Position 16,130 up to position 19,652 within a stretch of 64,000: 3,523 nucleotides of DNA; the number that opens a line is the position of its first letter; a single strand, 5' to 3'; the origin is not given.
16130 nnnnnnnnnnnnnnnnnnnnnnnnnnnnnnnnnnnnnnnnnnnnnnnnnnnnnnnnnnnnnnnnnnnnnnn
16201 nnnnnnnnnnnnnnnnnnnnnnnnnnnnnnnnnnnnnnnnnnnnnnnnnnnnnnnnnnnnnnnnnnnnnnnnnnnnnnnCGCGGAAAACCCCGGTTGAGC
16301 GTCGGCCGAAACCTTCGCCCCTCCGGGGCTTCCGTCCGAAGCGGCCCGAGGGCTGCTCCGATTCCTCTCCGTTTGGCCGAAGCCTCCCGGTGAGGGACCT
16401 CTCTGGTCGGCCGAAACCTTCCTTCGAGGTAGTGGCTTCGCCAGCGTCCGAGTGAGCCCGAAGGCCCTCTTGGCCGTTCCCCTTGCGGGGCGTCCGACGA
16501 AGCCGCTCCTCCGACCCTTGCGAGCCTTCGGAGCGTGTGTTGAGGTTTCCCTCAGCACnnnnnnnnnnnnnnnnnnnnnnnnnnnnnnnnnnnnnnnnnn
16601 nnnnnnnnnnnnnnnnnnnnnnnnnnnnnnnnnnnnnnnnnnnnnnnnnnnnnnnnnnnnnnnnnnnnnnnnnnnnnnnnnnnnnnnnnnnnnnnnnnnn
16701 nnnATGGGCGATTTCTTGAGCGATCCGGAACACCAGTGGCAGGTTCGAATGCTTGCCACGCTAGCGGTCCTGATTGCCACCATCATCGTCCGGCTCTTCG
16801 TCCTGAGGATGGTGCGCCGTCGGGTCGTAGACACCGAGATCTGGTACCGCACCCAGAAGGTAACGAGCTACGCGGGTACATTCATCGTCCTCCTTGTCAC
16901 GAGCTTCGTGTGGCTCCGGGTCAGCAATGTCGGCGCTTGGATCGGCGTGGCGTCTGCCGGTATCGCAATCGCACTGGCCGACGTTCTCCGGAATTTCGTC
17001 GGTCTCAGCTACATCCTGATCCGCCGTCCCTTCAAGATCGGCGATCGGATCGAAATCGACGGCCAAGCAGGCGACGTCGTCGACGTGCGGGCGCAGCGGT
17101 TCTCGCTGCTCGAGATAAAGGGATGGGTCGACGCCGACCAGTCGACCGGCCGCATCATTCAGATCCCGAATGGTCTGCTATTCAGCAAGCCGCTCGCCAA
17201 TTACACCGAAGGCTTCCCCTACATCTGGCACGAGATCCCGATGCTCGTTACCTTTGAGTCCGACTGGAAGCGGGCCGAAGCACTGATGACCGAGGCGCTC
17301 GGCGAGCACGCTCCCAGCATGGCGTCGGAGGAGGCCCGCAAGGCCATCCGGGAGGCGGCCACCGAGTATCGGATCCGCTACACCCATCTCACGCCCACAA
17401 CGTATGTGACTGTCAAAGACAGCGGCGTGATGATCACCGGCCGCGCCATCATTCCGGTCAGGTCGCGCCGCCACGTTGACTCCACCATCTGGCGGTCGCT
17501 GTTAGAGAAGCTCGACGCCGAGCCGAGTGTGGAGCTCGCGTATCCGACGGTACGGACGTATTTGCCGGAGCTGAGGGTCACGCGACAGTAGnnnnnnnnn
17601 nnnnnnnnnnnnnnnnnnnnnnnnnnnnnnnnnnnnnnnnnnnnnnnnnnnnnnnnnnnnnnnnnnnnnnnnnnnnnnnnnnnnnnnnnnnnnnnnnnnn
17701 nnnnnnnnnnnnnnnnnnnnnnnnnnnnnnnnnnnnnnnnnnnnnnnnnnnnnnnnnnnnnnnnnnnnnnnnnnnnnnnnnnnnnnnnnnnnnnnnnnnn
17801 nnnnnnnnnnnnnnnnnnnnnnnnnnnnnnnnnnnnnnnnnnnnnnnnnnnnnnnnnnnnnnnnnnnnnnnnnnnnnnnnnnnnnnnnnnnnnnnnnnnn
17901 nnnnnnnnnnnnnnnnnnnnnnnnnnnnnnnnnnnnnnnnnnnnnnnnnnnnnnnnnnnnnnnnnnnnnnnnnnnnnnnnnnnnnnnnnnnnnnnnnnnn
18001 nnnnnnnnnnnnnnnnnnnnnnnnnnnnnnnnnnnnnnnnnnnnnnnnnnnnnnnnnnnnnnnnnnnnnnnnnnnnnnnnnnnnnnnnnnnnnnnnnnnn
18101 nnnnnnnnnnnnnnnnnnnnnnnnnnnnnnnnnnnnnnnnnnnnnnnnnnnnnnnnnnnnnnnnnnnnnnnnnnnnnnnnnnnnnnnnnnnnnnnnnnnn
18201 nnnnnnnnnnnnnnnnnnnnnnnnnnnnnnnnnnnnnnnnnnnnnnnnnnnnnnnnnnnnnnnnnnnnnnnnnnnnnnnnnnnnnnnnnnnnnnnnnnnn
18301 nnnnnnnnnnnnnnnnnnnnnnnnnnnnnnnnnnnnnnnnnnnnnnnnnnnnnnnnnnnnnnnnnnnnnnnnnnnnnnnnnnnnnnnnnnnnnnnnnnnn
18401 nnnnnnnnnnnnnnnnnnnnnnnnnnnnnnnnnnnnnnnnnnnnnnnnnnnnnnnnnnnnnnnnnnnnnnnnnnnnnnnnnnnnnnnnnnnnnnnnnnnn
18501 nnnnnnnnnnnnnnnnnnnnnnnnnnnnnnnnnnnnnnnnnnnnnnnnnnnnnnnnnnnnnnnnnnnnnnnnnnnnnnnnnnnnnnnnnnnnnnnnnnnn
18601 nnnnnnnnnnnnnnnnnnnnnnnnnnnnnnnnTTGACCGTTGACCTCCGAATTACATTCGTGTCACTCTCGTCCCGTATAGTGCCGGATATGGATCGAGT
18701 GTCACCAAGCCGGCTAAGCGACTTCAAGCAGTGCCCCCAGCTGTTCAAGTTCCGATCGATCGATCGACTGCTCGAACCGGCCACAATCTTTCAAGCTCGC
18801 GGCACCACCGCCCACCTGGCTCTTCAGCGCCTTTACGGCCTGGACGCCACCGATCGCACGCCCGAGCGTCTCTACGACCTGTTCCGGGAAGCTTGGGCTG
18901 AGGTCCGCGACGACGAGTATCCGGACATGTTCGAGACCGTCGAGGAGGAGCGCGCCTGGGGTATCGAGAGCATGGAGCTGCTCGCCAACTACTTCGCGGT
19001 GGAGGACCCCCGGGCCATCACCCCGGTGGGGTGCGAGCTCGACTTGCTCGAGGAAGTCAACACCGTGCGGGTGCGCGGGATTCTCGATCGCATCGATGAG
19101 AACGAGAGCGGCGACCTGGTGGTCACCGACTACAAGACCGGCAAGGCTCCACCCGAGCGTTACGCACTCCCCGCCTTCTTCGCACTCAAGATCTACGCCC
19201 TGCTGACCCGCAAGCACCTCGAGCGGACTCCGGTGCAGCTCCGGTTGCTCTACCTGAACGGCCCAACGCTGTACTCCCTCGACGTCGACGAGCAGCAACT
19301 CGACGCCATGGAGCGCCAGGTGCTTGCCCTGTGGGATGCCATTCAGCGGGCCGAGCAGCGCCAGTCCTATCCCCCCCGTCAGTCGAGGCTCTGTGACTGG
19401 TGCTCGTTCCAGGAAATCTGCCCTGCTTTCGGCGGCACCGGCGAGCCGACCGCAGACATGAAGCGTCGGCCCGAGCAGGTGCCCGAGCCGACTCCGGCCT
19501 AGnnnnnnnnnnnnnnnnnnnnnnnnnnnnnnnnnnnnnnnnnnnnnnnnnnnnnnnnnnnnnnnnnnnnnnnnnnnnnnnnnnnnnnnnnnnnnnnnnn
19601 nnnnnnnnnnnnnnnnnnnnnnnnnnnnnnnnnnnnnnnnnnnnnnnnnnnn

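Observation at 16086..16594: Second copy of the same promoter and hairpin-RNA architecture, here acting as a ~465-nt leader of a cytidylate-kinase-like operon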

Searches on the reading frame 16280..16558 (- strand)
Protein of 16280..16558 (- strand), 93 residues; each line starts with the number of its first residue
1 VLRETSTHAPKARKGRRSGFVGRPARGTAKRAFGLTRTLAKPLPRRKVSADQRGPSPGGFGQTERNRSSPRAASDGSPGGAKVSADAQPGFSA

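Call 69: find_homologous_proteins(query=window:16280-16558:-, max_evalue=0.00001)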
Query window:16280-16558:-: 22 candidates shared short words with the query, none scored E <= 0.00001.
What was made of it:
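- No protein database entry resembles its translation (call 69).
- Tried and rejected: A protein-database search with the translated RNA, which I had hoped would pull out transcript-derived contigs as expression evidence, found nothing (call 69).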

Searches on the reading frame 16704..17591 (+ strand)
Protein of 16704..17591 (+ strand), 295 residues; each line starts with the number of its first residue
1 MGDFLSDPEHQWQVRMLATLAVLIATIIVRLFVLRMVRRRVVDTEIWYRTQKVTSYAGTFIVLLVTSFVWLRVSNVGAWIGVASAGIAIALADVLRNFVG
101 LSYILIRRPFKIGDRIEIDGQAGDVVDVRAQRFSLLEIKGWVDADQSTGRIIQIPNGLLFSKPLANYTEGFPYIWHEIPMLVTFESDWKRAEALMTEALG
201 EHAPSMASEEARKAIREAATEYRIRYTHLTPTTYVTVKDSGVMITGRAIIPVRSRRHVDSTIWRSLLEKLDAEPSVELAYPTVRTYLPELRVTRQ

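Call 10: search_protein_families(library=pfam, proteins=[window:16704-17591:+], max_evalue=0.01)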
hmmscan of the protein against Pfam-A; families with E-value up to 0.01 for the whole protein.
window:16704-17591:+ (295 aa): 1 family
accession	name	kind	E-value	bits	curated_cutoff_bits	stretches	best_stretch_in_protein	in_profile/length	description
PF00924.24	MS_channel_2nd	-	2.6e-11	43.9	20.2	1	93-168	1-67/68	Mechanosensitive ion channel, beta-domain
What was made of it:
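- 16704..17591 (+): MscS-type mechanosensitive channel gene, transcribed divergently from RNA A in every A-type locus. Pfam (call 10).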

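Call 13: find_encoding_contigs(protein=window:16704-17591:+, flank=10000, max_places=10)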
Protein window:16704-17591:+ (295 aa): 1 contig read that carries it; 1 place shown.
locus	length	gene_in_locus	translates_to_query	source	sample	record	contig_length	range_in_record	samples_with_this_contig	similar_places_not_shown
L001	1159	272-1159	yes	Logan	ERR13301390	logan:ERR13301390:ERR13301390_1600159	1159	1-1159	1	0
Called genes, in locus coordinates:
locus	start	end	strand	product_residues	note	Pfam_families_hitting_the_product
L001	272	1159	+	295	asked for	PF00924:MS_channel_2nd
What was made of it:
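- Tried and rejected: It returned only a 1.2-kb contig (call 13).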

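Call 48: find_homologous_proteins(query=window:16704-17591:+, max_evalue=1e-20)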
Query window:16704-17591:+ (295 aa): 5618 proteins with E <= 1e-20 among 8000 candidates; the best 120 are listed.
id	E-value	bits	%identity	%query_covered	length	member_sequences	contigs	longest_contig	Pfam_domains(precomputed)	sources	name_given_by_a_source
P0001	2.7e-173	592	89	100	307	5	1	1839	PF00924.25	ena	-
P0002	1.4e-165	567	86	100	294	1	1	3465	PF00924.25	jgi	jgi:small-conductance mechanosensitive channel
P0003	8.5e-163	558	84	99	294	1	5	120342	PF00924.25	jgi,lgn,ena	-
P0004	1.0e-162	558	83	100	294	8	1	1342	PF00924.25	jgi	jgi:small-conductance mechanosensitive channel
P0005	1.5e-162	557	84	99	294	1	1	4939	PF00924.25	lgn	-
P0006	3.8e-162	556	84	99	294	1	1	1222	PF00924.25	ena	-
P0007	8.5e-161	551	83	99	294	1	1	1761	PF00924.25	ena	-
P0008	1.0e-160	551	84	99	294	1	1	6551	PF00924.25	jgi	jgi:small-conductance mechanosensitive channel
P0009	1.1e-160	551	84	99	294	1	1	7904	PF00924.25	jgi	jgi:small-conductance mechanosensitive channel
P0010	1.2e-160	551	84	99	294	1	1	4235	PF00924.25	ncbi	ncbi:MAG: mechanosensitive ion channel family protein [Acidimicrobiia bacterium]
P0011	8.4e-160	548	81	100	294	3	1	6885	PF00924.25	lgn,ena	-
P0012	1.6e-159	547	82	99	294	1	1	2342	PF00924.25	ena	-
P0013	1.6e-159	547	82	100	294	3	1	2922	PF00924.25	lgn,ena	-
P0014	1.9e-158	544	81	100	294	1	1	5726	PF00924.25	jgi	jgi:small-conductance mechanosensitive channel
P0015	2.9e-158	543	81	99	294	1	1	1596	PF00924.25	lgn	-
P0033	7.0e-141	486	72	100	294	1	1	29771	PF00924.25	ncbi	-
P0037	8.5e-123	427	66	94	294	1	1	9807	PF00924.25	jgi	jgi:small-conductance mechanosensitive channel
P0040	9.0e-106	371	61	86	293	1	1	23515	PF00924.25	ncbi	-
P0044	1.5e-102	360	56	96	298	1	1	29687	PF00924.25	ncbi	-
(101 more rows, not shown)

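Call 49: find_encoding_contigs(protein=P0033, flank=4000, max_places=1)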
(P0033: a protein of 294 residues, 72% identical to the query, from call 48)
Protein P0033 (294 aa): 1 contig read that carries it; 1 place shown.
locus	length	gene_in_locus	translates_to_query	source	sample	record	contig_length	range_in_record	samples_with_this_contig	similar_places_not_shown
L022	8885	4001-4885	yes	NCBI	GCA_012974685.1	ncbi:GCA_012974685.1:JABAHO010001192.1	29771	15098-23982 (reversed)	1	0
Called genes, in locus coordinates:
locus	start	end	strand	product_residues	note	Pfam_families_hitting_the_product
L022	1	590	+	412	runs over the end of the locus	PF01979:Amidohydro_1, PF07969:Amidohydro_3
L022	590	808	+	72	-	-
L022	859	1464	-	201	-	PF03703:bPH_2, PF09851:SHOCT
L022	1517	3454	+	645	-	PF01432:Peptidase_M3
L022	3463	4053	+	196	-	-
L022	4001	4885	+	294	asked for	PF00924:MS_channel_2nd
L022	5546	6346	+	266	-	PF12705:PDDEXK_1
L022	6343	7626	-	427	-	PF02812:ELFV_dehydrog_N, PF00208:ELFV_dehydrog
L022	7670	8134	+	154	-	PF04343:DUF488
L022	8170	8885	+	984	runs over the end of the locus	PF00580:UvrD-helicase, PF13245:AAA_19, PF13538:UvrD_C_2 (faint), PF13361:UvrD_C, PF01930:Cas_Cas4 (faint), PF12705:PDDEXK_1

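Call 50: find_encoding_contigs(protein=P0037, flank=4000, max_places=1)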
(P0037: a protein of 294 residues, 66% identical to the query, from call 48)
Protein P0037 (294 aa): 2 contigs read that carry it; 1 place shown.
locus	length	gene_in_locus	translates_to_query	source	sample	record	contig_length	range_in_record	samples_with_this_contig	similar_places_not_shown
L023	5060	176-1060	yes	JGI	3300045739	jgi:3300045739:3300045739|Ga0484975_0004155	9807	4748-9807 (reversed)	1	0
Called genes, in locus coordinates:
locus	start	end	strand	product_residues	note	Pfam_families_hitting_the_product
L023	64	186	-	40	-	-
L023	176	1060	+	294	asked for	PF00924:MS_channel_2nd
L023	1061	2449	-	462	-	-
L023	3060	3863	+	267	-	PF12705:PDDEXK_1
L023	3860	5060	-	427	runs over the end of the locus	PF02812:ELFV_dehydrog_N, PF00208:ELFV_dehydrog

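Call 51: find_encoding_contigs(protein=P0040, flank=4000, max_places=1)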
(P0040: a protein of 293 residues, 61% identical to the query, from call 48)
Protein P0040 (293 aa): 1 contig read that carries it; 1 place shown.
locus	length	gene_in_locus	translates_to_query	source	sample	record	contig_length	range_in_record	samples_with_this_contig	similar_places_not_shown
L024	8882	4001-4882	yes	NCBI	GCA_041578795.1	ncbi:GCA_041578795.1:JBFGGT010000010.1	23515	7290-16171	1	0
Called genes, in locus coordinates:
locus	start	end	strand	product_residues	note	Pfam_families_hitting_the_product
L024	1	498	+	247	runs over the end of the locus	PF00005:ABC_tran, PF13304:AAA_21 (faint)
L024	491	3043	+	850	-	PF12704:MacB_PCD, PF02687:FtsX, PF12704:MacB_PCD, PF02687:FtsX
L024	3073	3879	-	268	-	PF00378:ECH_1, PF16113:ECH_2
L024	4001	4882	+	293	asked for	PF00924:MS_channel_2nd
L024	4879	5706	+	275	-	PF00378:ECH_1, PF16113:ECH_2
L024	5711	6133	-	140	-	PF07366:SnoaL, PF12680:SnoaL_2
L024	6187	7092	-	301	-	-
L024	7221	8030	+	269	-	-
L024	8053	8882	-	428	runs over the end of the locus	PF00672:HAMP, PF00512:HisKA (weak), PF02518:HATPase_c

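Call 52: find_encoding_contigs(protein=P0044, flank=4000, max_places=1)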
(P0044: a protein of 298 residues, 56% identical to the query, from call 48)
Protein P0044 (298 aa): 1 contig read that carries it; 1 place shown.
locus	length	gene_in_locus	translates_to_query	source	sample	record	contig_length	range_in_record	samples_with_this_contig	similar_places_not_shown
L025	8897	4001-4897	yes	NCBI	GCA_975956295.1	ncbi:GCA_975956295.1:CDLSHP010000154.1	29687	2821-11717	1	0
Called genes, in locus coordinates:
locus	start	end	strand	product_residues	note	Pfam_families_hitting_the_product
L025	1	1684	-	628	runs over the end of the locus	PF02705:K_trans, PF22776:K_trans_C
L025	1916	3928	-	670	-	PF02897:Peptidase_S9_N, PF00326:Peptidase_S9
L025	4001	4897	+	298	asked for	PF00924:MS_channel_2nd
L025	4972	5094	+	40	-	-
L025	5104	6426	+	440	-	PF00232:Glyco_hydro_1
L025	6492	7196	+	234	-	PF12697:Abhydrolase_6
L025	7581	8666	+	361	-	PF04563:RNA_pol_Rpb2_1, PF04561:RNA_pol_Rpb2_2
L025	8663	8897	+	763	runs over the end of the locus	PF04565:RNA_pol_Rpb2_3, PF10385:RNA_pol_Rpb2_45, PF00562:RNA_pol_Rpb2_6, PF04560:RNA_pol_Rpb2_7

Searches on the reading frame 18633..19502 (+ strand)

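Call 10: search_protein_families(library=pfam, proteins=[window:18633-19502:+], max_evalue=0.01)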
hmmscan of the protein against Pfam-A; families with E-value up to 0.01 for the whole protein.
window:18633-19502:+ (289 aa): 2 families
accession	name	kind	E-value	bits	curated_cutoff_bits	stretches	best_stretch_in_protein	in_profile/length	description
PF12705.13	PDDEXK_1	-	1.8e-37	130.1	22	1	22-264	1-247/247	PD-(D/E)XK nuclease superfamily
PF01930.23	Cas_Cas4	-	0.0043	17.6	22.7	1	148-263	53-158/160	Domain of unknown function DUF83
